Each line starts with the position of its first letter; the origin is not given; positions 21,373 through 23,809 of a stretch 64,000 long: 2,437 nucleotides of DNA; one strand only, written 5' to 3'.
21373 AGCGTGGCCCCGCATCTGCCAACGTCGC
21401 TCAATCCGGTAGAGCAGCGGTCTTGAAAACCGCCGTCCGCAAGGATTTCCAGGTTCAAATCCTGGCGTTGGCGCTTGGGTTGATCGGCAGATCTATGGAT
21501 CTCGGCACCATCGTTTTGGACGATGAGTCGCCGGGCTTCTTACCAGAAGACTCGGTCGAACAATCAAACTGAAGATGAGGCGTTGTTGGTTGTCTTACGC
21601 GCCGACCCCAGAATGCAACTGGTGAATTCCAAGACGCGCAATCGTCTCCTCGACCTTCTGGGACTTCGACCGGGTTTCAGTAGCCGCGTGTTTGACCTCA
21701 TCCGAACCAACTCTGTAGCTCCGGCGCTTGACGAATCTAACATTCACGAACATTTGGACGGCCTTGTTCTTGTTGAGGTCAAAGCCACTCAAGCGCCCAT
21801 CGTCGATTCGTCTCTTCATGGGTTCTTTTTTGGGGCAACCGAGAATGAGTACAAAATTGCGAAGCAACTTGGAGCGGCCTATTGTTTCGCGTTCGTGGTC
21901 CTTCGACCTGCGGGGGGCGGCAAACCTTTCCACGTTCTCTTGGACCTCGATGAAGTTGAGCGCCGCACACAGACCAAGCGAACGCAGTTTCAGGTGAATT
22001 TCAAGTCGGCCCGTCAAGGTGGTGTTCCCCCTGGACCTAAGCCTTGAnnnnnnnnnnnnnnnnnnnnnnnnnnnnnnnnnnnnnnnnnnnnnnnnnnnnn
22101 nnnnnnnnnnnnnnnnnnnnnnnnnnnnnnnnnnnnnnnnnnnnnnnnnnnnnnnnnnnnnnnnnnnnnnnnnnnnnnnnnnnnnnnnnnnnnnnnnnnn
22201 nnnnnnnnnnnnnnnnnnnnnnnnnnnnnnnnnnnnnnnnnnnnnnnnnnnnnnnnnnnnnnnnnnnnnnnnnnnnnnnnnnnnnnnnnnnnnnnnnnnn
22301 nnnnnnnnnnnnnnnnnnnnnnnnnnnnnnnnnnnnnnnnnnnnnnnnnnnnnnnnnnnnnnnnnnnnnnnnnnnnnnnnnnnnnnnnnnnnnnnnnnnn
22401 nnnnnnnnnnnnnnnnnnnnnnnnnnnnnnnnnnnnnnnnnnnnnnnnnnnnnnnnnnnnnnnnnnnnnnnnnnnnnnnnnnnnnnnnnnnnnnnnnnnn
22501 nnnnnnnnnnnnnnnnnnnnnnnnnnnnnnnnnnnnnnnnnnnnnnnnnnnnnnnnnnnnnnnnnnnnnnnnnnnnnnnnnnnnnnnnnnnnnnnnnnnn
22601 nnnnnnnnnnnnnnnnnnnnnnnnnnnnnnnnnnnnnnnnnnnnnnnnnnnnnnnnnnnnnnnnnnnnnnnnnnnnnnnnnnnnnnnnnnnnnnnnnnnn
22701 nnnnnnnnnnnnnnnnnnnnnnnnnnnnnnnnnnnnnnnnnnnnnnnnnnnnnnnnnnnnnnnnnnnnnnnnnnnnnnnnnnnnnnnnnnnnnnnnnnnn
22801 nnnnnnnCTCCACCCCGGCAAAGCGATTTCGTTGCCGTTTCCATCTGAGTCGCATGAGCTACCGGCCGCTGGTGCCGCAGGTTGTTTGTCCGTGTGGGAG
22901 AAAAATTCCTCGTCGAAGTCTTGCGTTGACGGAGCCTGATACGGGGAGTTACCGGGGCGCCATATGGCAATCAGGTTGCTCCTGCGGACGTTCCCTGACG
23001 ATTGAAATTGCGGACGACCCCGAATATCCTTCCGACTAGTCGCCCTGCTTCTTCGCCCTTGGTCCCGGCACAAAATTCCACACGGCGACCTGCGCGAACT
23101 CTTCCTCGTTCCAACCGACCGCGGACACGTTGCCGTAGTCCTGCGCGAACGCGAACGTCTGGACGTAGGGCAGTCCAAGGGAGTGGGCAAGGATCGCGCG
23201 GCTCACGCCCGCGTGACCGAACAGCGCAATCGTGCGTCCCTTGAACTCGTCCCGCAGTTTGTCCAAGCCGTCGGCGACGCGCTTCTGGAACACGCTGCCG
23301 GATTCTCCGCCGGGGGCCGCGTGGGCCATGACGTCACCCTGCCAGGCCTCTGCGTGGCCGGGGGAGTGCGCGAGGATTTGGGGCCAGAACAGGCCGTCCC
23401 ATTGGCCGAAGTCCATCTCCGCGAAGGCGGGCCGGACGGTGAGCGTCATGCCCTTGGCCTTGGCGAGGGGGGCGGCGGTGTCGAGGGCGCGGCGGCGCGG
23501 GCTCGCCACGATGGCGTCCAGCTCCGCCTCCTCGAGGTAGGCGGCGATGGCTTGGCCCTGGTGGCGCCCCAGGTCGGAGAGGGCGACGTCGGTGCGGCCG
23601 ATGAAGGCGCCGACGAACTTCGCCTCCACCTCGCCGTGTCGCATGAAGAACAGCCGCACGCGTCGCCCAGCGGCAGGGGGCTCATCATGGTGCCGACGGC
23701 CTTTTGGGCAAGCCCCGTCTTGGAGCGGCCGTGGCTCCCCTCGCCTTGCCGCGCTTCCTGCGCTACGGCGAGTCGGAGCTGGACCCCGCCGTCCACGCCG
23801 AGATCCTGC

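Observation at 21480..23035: Low-GC horizontally acquired islet next to tRNA-Ser encoding a DpnI-like methyl-directed restriction enzyme plus a DUF3883 nuclease-fold protein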

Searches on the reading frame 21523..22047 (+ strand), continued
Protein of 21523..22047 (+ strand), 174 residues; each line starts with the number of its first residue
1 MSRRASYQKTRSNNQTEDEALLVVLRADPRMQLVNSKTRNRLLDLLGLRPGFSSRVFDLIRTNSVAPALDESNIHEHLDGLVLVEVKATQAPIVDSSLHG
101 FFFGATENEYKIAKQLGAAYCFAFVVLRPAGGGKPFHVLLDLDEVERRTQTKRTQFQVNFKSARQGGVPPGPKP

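Call 91: search_dna_similar(query=L080:8001-8471:+, collection=plasmids, mode=protein, max_evalue=0.001, max_rows=15)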
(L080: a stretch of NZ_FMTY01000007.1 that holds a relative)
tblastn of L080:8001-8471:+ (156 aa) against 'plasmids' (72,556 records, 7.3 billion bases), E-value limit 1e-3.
No match.

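Call 101: list_cluster_members(proteins=[L080:8001-8471:+, L083:8001-8471:+, L081:8001-8471:+, L088:8001-8471:+, L053:7929-8465:+, L012:8001-8495:+, P0019, L090:8001-8471:+, L059:8001-8459:+, L068:8001-8459:+])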
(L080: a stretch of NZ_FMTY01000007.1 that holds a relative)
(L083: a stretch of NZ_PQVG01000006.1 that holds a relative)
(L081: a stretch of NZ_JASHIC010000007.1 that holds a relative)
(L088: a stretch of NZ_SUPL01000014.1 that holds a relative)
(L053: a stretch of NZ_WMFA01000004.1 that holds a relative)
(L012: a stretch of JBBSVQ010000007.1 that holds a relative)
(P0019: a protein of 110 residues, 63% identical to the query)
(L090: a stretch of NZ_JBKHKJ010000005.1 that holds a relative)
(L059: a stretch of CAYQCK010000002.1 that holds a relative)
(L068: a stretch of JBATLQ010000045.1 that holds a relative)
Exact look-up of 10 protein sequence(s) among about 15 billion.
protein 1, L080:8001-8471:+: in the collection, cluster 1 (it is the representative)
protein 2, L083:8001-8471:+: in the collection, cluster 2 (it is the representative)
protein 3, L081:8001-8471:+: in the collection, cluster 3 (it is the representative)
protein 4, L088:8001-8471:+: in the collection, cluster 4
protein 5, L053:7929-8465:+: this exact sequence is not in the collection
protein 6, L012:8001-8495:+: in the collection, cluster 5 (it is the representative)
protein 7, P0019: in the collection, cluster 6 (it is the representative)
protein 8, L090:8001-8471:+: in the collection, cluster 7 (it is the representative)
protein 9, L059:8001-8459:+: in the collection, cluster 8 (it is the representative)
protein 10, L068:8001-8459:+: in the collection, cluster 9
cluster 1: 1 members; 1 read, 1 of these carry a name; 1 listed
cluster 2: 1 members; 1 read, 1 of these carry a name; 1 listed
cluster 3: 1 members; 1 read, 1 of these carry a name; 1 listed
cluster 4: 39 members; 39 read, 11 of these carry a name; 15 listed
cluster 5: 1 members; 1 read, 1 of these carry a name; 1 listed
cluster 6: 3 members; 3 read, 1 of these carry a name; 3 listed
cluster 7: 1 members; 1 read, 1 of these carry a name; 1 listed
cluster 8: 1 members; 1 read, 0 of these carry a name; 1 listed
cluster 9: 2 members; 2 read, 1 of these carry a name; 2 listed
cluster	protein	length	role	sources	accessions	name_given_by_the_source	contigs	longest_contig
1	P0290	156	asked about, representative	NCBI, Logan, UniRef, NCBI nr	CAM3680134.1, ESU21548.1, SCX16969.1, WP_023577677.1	hypothetical protein FSS13T_27060 [Flavobacterium saliperosum S13] | Uncharacterized protein n=2 Tax=Flavobacterium saliperosum TaxID=329186 ... | hypothetical protein [Flavobacterium saliperosum]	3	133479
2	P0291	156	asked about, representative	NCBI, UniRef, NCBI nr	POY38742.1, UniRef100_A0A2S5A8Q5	hypothetical protein C3L50_11425 [Flavobacterium alvei] | Uncharacterized protein n=1 Tax=Flavobacterium alvei TaxID=2080416 RepID=A0A2S5A8Q5_9FLAO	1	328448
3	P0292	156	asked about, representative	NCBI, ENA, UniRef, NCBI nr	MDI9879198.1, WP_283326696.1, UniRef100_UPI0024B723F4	hypothetical protein [Flectobacillus longus] | hypothetical protein n=1 Tax=Flectobacillus longus TaxID=2984207 RepID=UPI0024B723F4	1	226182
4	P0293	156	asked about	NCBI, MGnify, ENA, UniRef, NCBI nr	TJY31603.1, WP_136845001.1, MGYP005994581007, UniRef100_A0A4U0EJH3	hypothetical protein [Pontimicrobium aquaticum] | FL=1 | Protein NO VEIN C-terminal domain-containing protein n=1 Tax=Pontimicrobium aquaticum ...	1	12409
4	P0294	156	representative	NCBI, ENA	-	-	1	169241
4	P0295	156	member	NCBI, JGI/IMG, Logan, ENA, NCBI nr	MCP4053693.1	MAG: hypothetical protein GY739_11615 [Mesoflavibacter sp.] | hypothetical protein [Mesoflavibacter sp.]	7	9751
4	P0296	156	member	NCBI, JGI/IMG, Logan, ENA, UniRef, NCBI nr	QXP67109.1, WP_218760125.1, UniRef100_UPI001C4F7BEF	hypothetical protein [Polaribacter sp. AHE13PA] | hypothetical protein n=1 Tax=Polaribacter sp. AHE13PA TaxID=2745562 RepID=UPI001C4F7BEF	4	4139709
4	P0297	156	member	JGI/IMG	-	hypothetical protein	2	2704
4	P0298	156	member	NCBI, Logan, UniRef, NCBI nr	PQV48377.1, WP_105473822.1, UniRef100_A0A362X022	hypothetical protein CLV33_105233 [Jejuia pallidilutea] | Protein NO VEIN C-terminal domain-containing protein n=1 Tax=Jejuia pallidilutea ... | hypothetical protein [Jejuia pallidilutea]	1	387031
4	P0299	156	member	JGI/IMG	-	hypothetical protein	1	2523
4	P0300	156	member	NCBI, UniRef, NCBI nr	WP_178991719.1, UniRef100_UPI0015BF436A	hypothetical protein [Winogradskyella schleiferi] | hypothetical protein n=1 Tax=Winogradskyella schleiferi TaxID=2686078 RepID=UPI0015BF436A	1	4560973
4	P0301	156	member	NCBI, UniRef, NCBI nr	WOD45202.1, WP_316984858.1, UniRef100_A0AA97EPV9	hypothetical protein [Hwangdonia lutea] | Uncharacterized protein n=1 Tax=Hwangdonia lutea TaxID=3075823 RepID=A0AA97EPV9_9FLAO | hypothetical protein [Hwangdonia sp. SCSIO 19198]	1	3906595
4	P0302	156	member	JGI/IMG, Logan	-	hypothetical protein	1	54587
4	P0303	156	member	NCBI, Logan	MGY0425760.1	MAG: hypothetical protein ACWIPI_02885 [Polaribacter sp.]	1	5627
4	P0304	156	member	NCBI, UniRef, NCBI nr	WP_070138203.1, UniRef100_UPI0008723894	hypothetical protein [Crocinitomix algicola] | hypothetical protein n=1 Tax=Crocinitomix algicola TaxID=1740263 RepID=UPI0008723894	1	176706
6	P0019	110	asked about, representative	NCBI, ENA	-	-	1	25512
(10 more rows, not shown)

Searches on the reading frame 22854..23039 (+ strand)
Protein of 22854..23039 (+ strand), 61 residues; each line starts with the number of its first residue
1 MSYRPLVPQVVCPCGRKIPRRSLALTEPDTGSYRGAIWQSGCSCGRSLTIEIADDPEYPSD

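Call 10: search_protein_families(library=ncbifam, proteins=[window:22854-23039:+], max_evalue=1)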
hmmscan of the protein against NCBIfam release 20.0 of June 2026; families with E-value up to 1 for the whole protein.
window:22854-23039:+ (61 aa): 0 families

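Call 11: search_protein_families(library=padloc, proteins=[window:22854-23039:+], max_evalue=1)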
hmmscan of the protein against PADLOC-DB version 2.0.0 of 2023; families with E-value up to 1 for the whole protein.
window:22854-23039:+ (61 aa): 0 families

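Call 100: predict_structure(protein=window:22854-23039:+)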
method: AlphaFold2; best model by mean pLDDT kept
length: 61 residues; sequences in the alignment: 1
mean_pLDDT: 54.1   pTM: 0.30
mean pLDDT of the five models: 54.1, 54.0, 52.9, 47.9, 47.0
residues with pLDDT >= 90: 0; 70-90: 4; 50-70: 32; < 50: 25
segments of 3 or more residues with pLDDT < 50: 1-5, 20-22, 27-29, 31-39, 58-61
pLDDT, mean of each block of 10 residues (from residue 1): 50 65 48 46 63 53 48
secondary structure, 60 per line:
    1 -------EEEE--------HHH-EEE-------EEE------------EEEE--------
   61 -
elements in order: E8-11 E24-26 E34-36 E49-52

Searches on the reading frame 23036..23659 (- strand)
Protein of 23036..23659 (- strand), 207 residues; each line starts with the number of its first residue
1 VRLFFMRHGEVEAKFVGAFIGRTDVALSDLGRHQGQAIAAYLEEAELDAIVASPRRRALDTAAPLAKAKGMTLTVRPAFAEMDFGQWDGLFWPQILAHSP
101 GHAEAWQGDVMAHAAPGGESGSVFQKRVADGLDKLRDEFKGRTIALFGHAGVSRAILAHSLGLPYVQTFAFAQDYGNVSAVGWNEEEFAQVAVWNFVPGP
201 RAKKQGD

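Call 5: search_protein_families(library=pfam, proteins=[window:23036-23659:-], max_evalue=1)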
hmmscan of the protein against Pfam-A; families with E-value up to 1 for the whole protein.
window:23036-23659:- (207 aa): 1 family
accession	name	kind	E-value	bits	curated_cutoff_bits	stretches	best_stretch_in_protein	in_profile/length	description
PF00300.27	His_Phos_1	-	2.1e-47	161.7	21.7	1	3-192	1-190/194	Histidine phosphatase superfamily (branch 1)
